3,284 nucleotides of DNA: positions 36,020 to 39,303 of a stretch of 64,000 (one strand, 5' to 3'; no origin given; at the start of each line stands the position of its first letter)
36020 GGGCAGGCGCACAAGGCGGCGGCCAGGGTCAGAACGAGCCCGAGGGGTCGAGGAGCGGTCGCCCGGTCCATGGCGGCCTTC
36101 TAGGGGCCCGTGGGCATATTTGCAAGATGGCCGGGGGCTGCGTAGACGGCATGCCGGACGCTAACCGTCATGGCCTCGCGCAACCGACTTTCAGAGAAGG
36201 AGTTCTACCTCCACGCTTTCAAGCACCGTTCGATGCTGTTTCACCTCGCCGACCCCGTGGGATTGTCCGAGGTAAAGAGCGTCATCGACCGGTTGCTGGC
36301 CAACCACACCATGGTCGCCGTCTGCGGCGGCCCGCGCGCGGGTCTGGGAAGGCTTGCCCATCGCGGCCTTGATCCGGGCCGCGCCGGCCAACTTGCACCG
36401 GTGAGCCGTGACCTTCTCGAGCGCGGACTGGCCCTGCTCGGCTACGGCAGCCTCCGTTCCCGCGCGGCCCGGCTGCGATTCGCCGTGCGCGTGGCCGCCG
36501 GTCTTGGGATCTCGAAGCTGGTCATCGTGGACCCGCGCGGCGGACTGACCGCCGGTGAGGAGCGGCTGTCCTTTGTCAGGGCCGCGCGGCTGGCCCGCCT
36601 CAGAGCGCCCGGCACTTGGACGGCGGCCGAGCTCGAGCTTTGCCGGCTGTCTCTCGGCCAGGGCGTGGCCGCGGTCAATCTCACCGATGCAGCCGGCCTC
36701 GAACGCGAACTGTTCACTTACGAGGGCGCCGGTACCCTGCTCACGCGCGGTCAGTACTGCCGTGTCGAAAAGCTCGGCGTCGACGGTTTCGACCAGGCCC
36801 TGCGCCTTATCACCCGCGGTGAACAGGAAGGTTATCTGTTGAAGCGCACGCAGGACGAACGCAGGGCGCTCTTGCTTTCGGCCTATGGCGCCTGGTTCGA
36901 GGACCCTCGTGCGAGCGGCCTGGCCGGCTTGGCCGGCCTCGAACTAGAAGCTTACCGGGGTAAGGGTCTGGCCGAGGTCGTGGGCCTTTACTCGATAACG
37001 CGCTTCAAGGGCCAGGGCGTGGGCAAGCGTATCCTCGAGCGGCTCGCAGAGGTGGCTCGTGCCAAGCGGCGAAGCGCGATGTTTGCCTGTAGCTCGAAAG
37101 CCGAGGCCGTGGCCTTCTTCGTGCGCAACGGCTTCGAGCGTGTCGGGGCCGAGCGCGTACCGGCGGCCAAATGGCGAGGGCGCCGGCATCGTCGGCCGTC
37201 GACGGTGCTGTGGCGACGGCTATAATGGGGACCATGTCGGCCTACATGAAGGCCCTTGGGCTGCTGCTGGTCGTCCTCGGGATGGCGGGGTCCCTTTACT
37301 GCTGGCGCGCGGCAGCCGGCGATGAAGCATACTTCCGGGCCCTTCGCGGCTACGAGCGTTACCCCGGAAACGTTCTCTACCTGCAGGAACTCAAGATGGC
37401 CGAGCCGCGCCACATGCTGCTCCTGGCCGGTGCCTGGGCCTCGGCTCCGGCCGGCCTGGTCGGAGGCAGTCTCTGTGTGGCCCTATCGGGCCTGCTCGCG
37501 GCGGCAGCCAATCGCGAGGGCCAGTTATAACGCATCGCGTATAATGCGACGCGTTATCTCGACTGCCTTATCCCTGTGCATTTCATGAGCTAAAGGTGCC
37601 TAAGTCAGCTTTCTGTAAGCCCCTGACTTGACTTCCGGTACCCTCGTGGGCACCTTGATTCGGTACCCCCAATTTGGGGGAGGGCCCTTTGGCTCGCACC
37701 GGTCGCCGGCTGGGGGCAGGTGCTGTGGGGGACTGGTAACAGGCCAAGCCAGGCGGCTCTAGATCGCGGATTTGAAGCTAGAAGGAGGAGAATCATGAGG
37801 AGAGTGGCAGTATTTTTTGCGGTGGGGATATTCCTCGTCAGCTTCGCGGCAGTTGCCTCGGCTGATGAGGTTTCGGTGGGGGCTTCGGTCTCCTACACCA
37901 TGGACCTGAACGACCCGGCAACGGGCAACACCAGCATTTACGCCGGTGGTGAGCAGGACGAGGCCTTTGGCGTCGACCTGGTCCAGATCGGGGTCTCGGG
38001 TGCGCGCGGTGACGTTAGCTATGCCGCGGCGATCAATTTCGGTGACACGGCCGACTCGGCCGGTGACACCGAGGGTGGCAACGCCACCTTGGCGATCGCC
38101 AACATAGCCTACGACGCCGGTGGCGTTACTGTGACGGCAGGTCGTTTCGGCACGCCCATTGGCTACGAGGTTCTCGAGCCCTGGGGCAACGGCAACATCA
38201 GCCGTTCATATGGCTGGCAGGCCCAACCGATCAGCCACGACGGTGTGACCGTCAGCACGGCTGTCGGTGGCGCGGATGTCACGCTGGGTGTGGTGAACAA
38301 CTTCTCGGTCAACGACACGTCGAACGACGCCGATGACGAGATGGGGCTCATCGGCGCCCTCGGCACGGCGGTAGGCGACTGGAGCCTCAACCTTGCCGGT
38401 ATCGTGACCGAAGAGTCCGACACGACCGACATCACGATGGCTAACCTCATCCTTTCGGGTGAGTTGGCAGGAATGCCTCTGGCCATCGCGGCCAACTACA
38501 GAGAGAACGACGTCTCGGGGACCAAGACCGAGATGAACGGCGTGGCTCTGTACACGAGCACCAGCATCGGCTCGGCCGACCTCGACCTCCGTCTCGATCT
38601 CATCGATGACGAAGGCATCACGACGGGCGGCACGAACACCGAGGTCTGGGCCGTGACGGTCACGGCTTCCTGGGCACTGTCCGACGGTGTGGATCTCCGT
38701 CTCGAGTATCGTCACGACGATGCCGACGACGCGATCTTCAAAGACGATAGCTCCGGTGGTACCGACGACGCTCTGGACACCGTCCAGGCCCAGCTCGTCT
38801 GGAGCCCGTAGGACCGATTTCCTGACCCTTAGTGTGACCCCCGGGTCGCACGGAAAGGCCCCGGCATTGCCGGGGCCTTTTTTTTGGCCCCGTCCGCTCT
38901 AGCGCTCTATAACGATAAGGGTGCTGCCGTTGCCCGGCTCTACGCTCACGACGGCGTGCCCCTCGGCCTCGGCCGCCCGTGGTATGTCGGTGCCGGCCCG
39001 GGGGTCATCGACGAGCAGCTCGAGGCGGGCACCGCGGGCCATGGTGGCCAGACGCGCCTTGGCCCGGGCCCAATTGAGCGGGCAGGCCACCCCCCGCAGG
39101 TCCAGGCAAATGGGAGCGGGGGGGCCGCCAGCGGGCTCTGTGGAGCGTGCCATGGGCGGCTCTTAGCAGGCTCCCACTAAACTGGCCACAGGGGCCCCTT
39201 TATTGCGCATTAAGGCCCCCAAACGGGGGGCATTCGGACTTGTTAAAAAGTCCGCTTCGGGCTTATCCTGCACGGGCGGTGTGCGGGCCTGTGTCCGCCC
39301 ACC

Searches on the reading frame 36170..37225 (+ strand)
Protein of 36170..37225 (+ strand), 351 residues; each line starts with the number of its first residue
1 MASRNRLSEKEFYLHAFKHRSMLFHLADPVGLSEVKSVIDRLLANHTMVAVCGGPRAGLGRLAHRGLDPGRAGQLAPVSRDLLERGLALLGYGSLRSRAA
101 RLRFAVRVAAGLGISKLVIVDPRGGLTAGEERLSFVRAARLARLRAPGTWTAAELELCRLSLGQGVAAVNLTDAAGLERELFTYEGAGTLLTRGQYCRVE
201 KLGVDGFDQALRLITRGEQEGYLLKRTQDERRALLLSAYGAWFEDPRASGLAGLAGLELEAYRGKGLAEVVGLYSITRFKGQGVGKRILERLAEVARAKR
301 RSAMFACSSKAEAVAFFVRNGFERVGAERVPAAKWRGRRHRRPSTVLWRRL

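Call 3: search_protein_families(library=pfam, proteins=[window:36170-37225:+], max_evalue=0.1)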
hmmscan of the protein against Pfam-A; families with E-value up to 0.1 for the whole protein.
window:36170-37225:+ (351 aa): 4 families
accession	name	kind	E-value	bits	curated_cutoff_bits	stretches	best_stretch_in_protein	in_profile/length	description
PF13673.13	Acetyltransf_10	-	1.1e-05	25.9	23.6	1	278-329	62-114/128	Acetyltransferase (GNAT) domain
PF00583.31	Acetyltransf_1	-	1.2e-05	26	20.7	1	239-322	36-116/116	Acetyltransferase (GNAT) family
PF13508.13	Acetyltransf_7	-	2.4e-05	25.1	27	1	252-323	15-83/84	Acetyltransferase (GNAT) domain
PF14542.12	Acetyltransf_CG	-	0.02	15.5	30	0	278-308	35-65/80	GCN5-related N-acetyl-transferase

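Call 10: search_protein_families(library=ncbifam, proteins=[window:36170-37225:+], max_evalue=0.1)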
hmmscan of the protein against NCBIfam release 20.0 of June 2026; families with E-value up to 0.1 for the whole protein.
window:36170-37225:+ (351 aa): 9 families
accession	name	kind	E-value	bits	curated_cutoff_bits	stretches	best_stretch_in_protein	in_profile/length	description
NF003641.0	PRK05279.1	equivalog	7.3e-15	54.7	344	1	105-351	193-441/441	amino-acid N-acetyltransferase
TIGR01890.1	N-Ac-Glu-synth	equivalog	6.9e-13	48.3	202.85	1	104-351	184-429/429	amino-acid N-acetyltransferase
NF005840.0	PRK07757.1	equivalog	2.6e-07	30.7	154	1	207-336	13-132/153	N-acetyltransferase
NF040501.1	resist_ArsN2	equivalog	1.1e-05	25.1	125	1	250-333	35-112/133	arsenic resistance N-acetyltransferase ArsN2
NF005921.0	PRK07922.1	equivalog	2.6e-05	23.9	180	1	267-332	71-133/170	amino-acid N-acetyltransferase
NF053587.1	SpmdActasePaiA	equivalog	0.0033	17.2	250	1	268-327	91-152/172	spermidine/spermine N(1)-acetyltransferase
NF040503.1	resist_ArsN1a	equivalog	0.0058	16.4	170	1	265-327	75-138/159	arsinothricin resistance N-acetyltransferase ArsN1 family A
NF003387.0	PRK04531.1-2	equivalog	0.0076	14.7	426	1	167-196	262-291/441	acetylglutamate kinase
NF003386.0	PRK04531.1-1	equivalog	0.03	13.2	417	1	167-195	267-295/442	acetylglutamate kinase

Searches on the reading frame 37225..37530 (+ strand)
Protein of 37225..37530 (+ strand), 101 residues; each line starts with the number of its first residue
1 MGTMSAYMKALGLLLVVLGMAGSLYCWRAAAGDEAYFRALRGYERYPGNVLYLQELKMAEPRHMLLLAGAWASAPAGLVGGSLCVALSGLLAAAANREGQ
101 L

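Call 3: search_protein_families(library=pfam, proteins=[window:37225-37530:+], max_evalue=0.1)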
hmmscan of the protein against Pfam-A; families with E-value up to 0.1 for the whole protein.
window:37225-37530:+ (101 aa): 0 families

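Call 10: search_protein_families(library=ncbifam, proteins=[window:37225-37530:+], max_evalue=0.1)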
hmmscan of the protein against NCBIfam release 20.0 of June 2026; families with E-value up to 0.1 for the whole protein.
window:37225-37530:+ (101 aa): 0 families

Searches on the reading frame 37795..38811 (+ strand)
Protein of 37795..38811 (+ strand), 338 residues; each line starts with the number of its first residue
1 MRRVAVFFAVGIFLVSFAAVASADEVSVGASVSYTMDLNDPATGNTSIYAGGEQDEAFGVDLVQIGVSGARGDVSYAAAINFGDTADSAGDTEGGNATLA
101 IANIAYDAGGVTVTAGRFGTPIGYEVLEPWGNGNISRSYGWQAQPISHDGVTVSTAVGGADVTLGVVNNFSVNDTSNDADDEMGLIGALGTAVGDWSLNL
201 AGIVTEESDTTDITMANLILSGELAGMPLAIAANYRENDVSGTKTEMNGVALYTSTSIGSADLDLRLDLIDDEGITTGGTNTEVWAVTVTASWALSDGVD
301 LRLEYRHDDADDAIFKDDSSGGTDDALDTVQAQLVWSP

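Call 3: search_protein_families(library=pfam, proteins=[window:37795-38811:+], max_evalue=0.1)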
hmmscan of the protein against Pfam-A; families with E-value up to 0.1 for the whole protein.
window:37795-38811:+ (338 aa): 2 families
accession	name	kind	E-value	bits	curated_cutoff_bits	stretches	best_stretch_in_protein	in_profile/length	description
PF07642.17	BBP2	-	2.2e-31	109.8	26.2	1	31-327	9-330/339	Putative beta-barrel porin-2, OmpL-like. bbp2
PF07396.17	Porin_O_P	-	0.00011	22.1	20.9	1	52-167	20-142/370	Phosphate-selective porin O and P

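Call 10: search_protein_families(library=ncbifam, proteins=[window:37795-38811:+], max_evalue=0.1)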
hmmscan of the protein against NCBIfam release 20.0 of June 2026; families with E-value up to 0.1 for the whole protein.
window:37795-38811:+ (338 aa): 2 families
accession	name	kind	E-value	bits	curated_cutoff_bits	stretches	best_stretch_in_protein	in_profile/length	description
NF033652.1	LbtU_sider_porin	subfamily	0.015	14.7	90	1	287-334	279-323/327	LbtU family siderophore porin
NF004807.0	PRK06154.1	equivalog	0.065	11.9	607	1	190-247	457-514/565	thiamine pyrophosphate-requiring protein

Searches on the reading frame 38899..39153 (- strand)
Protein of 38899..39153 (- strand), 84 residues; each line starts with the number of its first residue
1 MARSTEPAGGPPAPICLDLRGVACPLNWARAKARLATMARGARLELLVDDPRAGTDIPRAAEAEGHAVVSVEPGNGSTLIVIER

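Call 3: search_protein_families(library=pfam, proteins=[window:38899-39153:-], max_evalue=0.1)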
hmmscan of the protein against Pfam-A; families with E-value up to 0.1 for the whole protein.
window:38899-39153:- (84 aa): 1 family
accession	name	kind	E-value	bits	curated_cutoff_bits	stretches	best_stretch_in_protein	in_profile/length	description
PF01206.22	TusA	-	2.2e-18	66.3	28.6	1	17-84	3-70/70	Sulfurtransferase TusA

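Call 10: search_protein_families(library=ncbifam, proteins=[window:38899-39153:-], max_evalue=0.1)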
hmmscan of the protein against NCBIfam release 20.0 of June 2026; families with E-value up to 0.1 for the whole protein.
window:38899-39153:- (84 aa): 4 families
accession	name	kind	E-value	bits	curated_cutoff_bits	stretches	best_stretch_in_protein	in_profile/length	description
NF008242.0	PRK11018.1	equivalog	3.5e-08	33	79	1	16-73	10-67/78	sulfurtransferase-like selenium metabolism protein YedF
NF041048.1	TusA_like_YeeD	exception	5.1e-05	22.9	147.5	1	17-69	4-56/72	thiosulfate utilization sulfurtransferase TsuB/YeeD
NF001423.0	PRK00299.1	equivalog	0.00035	20.3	78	1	16-70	11-65/82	sulfurtransferase TusA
TIGR03527.1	selenium_YedF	equivalog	0.0015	18.4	110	1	17-81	1-65/194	sulfurtransferase-like selenium metabolism protein YedF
